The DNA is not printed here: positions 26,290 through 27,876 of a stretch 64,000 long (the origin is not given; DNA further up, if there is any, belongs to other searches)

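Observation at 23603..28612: Partner-switching module (GAF-PP2C / RsbW-like kinase / RsbV-like STAS) with a 672-aa HEAT-repeat protein and an HDOD protein, inserted directly after flgM inside a flagellar supercluster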

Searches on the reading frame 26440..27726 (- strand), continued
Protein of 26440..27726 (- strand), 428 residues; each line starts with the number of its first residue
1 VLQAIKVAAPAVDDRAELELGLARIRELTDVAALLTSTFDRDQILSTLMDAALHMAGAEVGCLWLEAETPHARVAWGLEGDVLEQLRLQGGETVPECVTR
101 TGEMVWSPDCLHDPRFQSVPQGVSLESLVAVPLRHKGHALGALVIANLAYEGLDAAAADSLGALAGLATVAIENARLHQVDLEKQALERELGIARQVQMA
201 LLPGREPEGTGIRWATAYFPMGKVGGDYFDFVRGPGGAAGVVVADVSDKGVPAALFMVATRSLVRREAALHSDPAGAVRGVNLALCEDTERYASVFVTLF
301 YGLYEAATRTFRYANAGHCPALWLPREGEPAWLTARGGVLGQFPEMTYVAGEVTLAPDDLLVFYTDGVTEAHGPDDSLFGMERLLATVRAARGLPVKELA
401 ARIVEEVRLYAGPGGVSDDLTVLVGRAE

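Call 28: search_protein_families(library=pfam, proteins=[L018:1-825:+, L018:822-2135:+, L018:2205-3497:+, L018:3494-3931:+, L018:3932-4300:+, L018:4345-6255:+, L018:6252-6626:+, L018:6758-7147:+, L018:7416-8759:+, L018:8756-10105:+], max_evalue=0.001)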
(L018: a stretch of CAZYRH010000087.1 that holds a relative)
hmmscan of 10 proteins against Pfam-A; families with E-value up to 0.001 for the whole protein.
L018:1-825:+ (274 aa): 2 families
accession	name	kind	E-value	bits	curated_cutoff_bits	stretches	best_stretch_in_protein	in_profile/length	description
PF04459.17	DUF512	-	6.4e-59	199.1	25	1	60-260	1-199/202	Protein of unknown function (DUF512)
PF19238.5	Radical_SAM_2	-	1.2e-14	54.7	26.7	1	1-56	95-150/151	Radical SAM-like domain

L018:822-2135:+ (437 aa): 11 families
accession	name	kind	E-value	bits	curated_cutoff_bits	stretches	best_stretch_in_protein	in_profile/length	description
PF01926.29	MMR_HSR1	-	1.6e-53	180.1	21.9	2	5-121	1-113/113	50S ribosome-binding GTPase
PF14714.11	KH_dom-like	-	5.9e-30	103.8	27.3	1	355-435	1-81/81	KH-domain-like of EngA bacterial GTPase enzymes, C-terminal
PF02421.24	FeoB_N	-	2.4e-22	79.6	27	2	179-342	2-153/156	Ferrous iron transport protein B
PF00009.33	GTP_EFTU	-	4.4e-22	79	26.5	2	213-348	57-185/188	Elongation factor Tu GTP binding domain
PF00350.29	Dynamin_N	-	6.8e-15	55.9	27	0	180-213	1-33/168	Dynamin family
PF03193.22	RsgA_GTPase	-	2.9e-10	40.7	30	0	91-236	29-169/174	RsgA GTPase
PF04548.22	AIG1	-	4.3e-10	39.7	27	1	179-284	2-107/212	AIG1 family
PF00071.28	Ras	-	3.2e-09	37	21.6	0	179-344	1-155/162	Ras family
PF08477.19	Roc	-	2.1e-08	34.8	27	0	6-33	2-29/119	Ras of Complex, Roc, domain of DAPkinase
PF13479.12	AAA_24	-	5.7e-06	26.7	27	0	5-39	4-36/195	AAA domain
PF09439.16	SRPRB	-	0.00027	20.8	25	0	4-77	4-72/178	Signal recognition particle receptor beta subunit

L018:2205-3497:+ (430 aa): 4 families
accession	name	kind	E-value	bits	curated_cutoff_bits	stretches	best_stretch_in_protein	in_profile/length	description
PF07228.17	SpoIIE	-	3.1e-42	145.1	25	1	233-429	2-191/192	Stage II sporulation protein E (SpoIIE)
PF01590.32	GAF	-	9.2e-09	36.4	22.4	1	41-169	2-133/133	GAF domain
PF13185.12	GAF_2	-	2.4e-08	34.7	28.6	1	40-170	3-136/136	GAF domain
PF13492.12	GAF_3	-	2.7e-05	25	27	1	45-171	6-129/129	GAF domain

L018:3494-3931:+ (145 aa): 2 families
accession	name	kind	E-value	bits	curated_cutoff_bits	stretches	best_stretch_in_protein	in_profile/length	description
PF13581.12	HATPase_c_2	-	1.5e-14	54.6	27.4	1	17-131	8-125/127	Histidine kinase-like ATPase domain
PF02518.31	HATPase_c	-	0.00014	22.7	26.4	1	38-135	3-109/111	Histidine kinase-, DNA gyrase B-, and HSP90-like ATPase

L018:3932-4300:+ (122 aa): 2 families
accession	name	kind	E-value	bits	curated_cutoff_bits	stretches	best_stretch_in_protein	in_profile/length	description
PF01740.26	STAS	-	7.9e-21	74.3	22.6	1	9-112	2-106/106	STAS domain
PF13466.11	STAS_2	-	2.9e-11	43.8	29.2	1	20-99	1-79/80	STAS domain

L018:4345-6255:+ (636 aa): 10 families
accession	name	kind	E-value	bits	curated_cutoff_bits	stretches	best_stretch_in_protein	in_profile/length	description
PF13646.12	HEAT_2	-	2.4e-75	249.3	27.7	8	101-171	2-73/88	HEAT repeats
PF02985.28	HEAT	-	9.4e-36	118.9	23.5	0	514-538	3-27/31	HEAT repeat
PF03130.22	HEAT_PBS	-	4.1e-30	101.2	20.9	1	147-170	3-26/27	PBS lyase HEAT-like repeat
PF13513.12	HEAT_EZ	-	1.4e-19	70.5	27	0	514-537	31-54/55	HEAT-like repeat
PF00514.29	Arm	-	6.7e-11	42.3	20.6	0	129-156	12-39/41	Armadillo/beta-catenin-like repeat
PF01602.26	Adaptin_N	-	7.8e-11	41.7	37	1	451-573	81-222/524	Adaptin N terminal region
PF12717.13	Cnd1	-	5.8e-10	39.9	26.4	0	217-335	54-158/162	non-SMC mitotic condensation complex subunit 1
PF21581.3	SCD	-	1.4e-07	32.2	27.5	0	518-541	37-60/75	Stromalin conservative domain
PF25786.1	HEAT_GCN1_C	-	0.0003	21.3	27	0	510-539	66-95/151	GCN1-like, C-terminal HEAT repeats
PF16804.11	DUF5071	-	0.00032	21.4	27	0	67-123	24-80/119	Domain of unknown function (DUF5071)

L018:6252-6626:+ (124 aa): 1 family
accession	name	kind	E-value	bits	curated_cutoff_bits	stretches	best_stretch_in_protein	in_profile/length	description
PF00072.30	Response_reg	-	7.3e-30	103.8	30.2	1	6-115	1-110/111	Response regulator receiver domain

L018:6758-7147:+ (129 aa): 1 family
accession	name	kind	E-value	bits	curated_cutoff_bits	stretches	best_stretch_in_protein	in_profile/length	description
PF00072.30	Response_reg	-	3.5e-32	111.3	30.2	1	11-123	1-110/111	Response regulator receiver domain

L018:7416-8759:+ (447 aa): 8 families
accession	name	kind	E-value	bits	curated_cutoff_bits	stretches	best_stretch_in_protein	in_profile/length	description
PF02518.31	HATPase_c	-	8.4e-21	74.9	26.4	1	315-434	2-107/111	Histidine kinase-, DNA gyrase B-, and HSP90-like ATPase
PF00512.31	HisKA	-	5.1e-15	55.7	26.9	1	201-265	2-65/66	His Kinase A (phospho-acceptor) domain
PF00989.32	PAS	-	1.7e-14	54.2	22.6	1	73-181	2-112/113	PAS fold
PF13426.13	PAS_9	-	4.7e-11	43.3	27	1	84-184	3-103/103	PAS domain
PF08448.16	PAS_4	-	6e-11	43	23.1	1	78-184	1-107/110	PAS fold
PF13188.13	PAS_8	-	1.9e-06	28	21.8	1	72-118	1-48/65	PAS domain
PF13596.12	PAS_10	-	3.4e-05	24.9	22.1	1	74-183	1-106/106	PAS domain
PF04048.20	Sec8_N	-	0.00034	21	26.8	1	18-82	64-130/142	Exocyst complex component Sec8 N-terminal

L018:8756-10105:+ (449 aa): 9 families
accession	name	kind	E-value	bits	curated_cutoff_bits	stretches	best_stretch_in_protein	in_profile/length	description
PF00158.32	Sigma54_activat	-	1.3e-72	243.4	20.2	1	141-308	1-168/168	Sigma-54 interaction domain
PF25601.1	AAA_lid_14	-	1.4e-26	92.5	27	1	313-387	1-75/87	AAA+ ATPase lid domain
PF00072.30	Response_reg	-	2.2e-25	89.4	30.2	1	5-112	1-108/111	Response regulator receiver domain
PF14532.12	Sigma54_activ_2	-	3.5e-21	76.3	25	1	142-312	1-138/138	Sigma-54 interaction domain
PF02954.25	HTH_8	-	1.4e-11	44.4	22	1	404-444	2-42/42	Bacterial regulatory protein, Fis family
PF07728.20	AAA_5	-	3.1e-08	34.1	22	1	165-284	2-124/139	AAA domain (dynein-related subfamily)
PF13191.12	AAA_16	-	7.2e-05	23.8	32.6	1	141-201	2-63/167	AAA ATPase domain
PF00004.35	AAA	-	0.00054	20.9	21.2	0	165-296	1-125/131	ATPase family associated with various cellular activities (AAA)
PF23198.2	PDE8A_N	-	0.00072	19.9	29.6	0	9-81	17-90/147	PDE8A-like, N-terminal domain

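Call 29: search_protein_families(library=pfam, proteins=[L020:6065-7369:+, L020:7371-8702:+, L020:8781-9170:+, L020:9836-11713:+, L020:11713-12078:+, L020:12188-12583:+, L020:12605-13162:+, L020:13159-13536:+, L020:16491-18128:+, L009:10138-11169:+], max_evalue=0.001)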
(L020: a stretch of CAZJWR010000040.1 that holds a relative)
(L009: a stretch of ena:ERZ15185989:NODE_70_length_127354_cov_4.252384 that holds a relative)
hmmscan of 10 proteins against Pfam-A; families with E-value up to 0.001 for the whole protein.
L020:6065-7369:+ (434 aa): 3 families
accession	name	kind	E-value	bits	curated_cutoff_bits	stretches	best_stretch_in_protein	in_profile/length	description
PF04459.17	DUF512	-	2.2e-60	203.8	25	1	217-416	1-199/202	Protein of unknown function (DUF512)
PF19238.5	Radical_SAM_2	-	1.5e-58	197.2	26.7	1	72-214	6-151/151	Radical SAM-like domain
PF04055.27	Radical_SAM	-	5.9e-06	27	29.5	0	129-202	91-164/166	Radical SAM superfamily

L020:7371-8702:+ (443 aa): 12 families
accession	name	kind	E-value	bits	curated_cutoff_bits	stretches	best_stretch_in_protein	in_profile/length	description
PF01926.29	MMR_HSR1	-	8.9e-54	180.9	21.9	2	6-121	2-113/113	50S ribosome-binding GTPase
PF02421.24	FeoB_N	-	1.7e-29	102.8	27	2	6-160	3-156/156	Ferrous iron transport protein B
PF14714.11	KH_dom-like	-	4.2e-29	101.1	27.3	1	354-434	1-81/81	KH-domain-like of EngA bacterial GTPase enzymes, C-terminal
PF00009.33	GTP_EFTU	-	1.9e-23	83.5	26.5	2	251-347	85-185/188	Elongation factor Tu GTP binding domain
PF00350.29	Dynamin_N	-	4.6e-12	46.7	27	1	179-212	1-34/168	Dynamin family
PF04548.22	AIG1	-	1.8e-11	44.2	27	1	8-107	5-106/212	AIG1 family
PF00071.28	Ras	-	1.6e-07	31.5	21.6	0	179-337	2-149/162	Ras family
PF03193.22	RsgA_GTPase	-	9.3e-07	29.3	30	0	179-211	109-141/174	RsgA GTPase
PF08477.19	Roc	-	1.3e-05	25.9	27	0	6-29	2-25/119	Ras of Complex, Roc, domain of DAPkinase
PF13479.12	AAA_24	-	0.00012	22.5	27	0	6-44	5-43/195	AAA domain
PF10662.15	PduV-EutP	-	0.00047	20.4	21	0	77-159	57-140/143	Ethanolamine utilisation - propanediol utilisation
PF09439.16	SRPRB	-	0.00047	20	25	0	4-93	4-82/178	Signal recognition particle receptor beta subunit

L020:8781-9170:+ (129 aa): 0 families

L020:9836-11713:+ (625 aa): 7 families
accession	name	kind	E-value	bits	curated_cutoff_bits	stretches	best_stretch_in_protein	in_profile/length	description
PF07228.17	SpoIIE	-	1.4e-44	152.8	25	1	282-479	1-191/192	Stage II sporulation protein E (SpoIIE)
PF13581.12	HATPase_c_2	-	3.8e-25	88.8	27.4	1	495-618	3-127/127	Histidine kinase-like ATPase domain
PF01590.32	GAF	-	3.5e-06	28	22.4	1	91-220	1-133/133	GAF domain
PF13492.12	GAF_3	-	4.4e-06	27.6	27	1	91-222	1-129/129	GAF domain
PF02518.31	HATPase_c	-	7.1e-06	26.9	26.4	1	523-594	5-77/111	Histidine kinase-, DNA gyrase B-, and HSP90-like ATPase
PF13185.12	GAF_2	-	3.7e-05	24.4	28.6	1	91-221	3-136/136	GAF domain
PF15714.11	SpoVT_C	-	0.00031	21.3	27.5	1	158-215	65-122/128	Stage V sporulation protein T C-terminal, transcription factor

L020:11713-12078:+ (121 aa): 2 families
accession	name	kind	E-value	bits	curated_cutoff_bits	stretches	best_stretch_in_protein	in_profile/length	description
PF01740.26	STAS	-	3e-19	69.2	22.6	1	9-110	4-106/106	STAS domain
PF13466.11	STAS_2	-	8.6e-11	42.3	29.2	1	18-96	1-78/80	STAS domain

L020:12188-12583:+ (131 aa): 1 family
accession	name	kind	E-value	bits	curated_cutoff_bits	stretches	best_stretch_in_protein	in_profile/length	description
PF00072.30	Response_reg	-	1.7e-29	102.7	30.2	1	6-114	1-109/111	Response regulator receiver domain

L020:12605-13162:+ (185 aa): 1 family
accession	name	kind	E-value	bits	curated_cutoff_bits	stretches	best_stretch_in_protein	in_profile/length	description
PF00072.30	Response_reg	-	7.8e-15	55.5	30.2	1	7-116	1-110/111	Response regulator receiver domain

L020:13159-13536:+ (125 aa): 1 family
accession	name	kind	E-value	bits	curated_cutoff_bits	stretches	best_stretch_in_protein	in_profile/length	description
PF00072.30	Response_reg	-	2.5e-31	108.6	30.2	1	6-118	1-110/111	Response regulator receiver domain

L020:16491-18128:+ (545 aa): 0 families

L009:10138-11169:+ (343 aa): 1 family
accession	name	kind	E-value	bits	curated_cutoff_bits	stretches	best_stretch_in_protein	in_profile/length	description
PF05859.17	Mis12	-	0.00012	22.4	25.7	0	307-339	115-147/231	Mis12 protein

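Call 35: search_protein_families(library=pfam, proteins=[L009:6758-7060:+, L005:10880-11254:+, L005:14009-14209:+, L005:14307-14534:+, L005:10188-10841:+], max_evalue=0.1)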
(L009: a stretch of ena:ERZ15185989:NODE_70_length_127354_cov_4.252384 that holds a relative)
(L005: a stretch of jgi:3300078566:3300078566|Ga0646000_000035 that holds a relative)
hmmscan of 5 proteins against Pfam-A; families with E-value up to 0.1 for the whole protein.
L009:6758-7060:+ (100 aa): 1 family
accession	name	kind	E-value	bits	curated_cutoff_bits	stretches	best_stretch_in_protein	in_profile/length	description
PF25356.1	PH_trem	-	0.062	13.6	24.6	0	9-59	72-124/131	Trematode PH-like domain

L005:10880-11254:+ (124 aa): 2 families
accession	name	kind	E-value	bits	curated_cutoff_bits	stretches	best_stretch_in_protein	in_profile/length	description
PF01706.21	FliG_C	-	0.023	15.4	23.3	1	17-100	10-98/108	FliG C-terminal domain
PF20140.4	DUF6530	-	0.037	14.3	23.7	1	66-118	98-149/159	Family of unknown function (DUF6530)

L005:14009-14209:+ (66 aa): 0 families

L005:14307-14534:+ (75 aa): 0 families

L005:10188-10841:+ (217 aa): 7 families
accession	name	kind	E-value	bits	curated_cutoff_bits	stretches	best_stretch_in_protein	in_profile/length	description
PF00072.30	Response_reg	-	1.1e-28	100.1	30.2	1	6-115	1-110/111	Response regulator receiver domain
PF09851.14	SHOCT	-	7e-08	32.4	27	1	187-214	1-28/28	Short C-terminal domain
PF04079.22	SMC_ScpB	-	0.0049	16.9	27.4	0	70-104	82-116/160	Segregation and condensation complex subunit ScpB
PF05120.17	GvpG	-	0.0081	16.7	30.6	1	182-217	30-65/67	Gas vesicle protein G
PF20161.5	VpsR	-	0.022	14.9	23.7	1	17-115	21-120/121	VpsR domain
PF23198.2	PDE8A_N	-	0.038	14.3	29.6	1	20-81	27-89/147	PDE8A-like, N-terminal domain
PF07352.17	Phage_Mu_Gam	-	0.059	13.8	28.3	0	112-193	26-108/149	Bacteriophage Mu Gam like protein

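Call 37: list_cluster_members(proteins=[P0147, P0003, P0125])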
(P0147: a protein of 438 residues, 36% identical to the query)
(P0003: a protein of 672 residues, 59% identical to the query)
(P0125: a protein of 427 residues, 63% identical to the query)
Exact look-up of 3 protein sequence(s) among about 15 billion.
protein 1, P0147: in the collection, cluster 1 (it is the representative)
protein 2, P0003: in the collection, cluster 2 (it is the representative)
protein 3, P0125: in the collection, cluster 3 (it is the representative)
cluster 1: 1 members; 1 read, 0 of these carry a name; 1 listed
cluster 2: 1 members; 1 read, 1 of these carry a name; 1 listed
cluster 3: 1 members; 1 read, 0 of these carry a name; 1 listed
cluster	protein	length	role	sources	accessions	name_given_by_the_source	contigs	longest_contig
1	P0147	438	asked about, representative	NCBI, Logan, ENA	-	-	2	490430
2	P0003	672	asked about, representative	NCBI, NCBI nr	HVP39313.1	MAG TPA: HEAT repeat domain-containing protein [Candidatus Saccharimonadales bacterium] | HEAT repeat domain-containing protein [Candidatus Saccharimonadales bacterium]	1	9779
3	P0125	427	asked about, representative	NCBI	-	-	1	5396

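Call 78: search_protein_families(library=ncbifam, proteins=[window:26440-27726:-], max_evalue=0.001)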
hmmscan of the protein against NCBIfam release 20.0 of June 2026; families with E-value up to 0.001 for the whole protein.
window:26440-27726:- (428 aa): 3 families
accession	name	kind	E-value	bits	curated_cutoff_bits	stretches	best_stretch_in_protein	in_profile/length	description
NF045505.1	RR_RssB_Pseudo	equivalog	7.7e-12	44.9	700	1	185-393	150-363/394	two-component system response regulator RssB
NF038263.1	prot_phos_SiaA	equivalog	7e-09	34.8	700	1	170-426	395-656/658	biofilm regulation protein phosphatase SiaA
TIGR02865.1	spore_II_E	equivalog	6.7e-06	24.4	490.8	1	222-426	564-762/764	stage II sporulation protein E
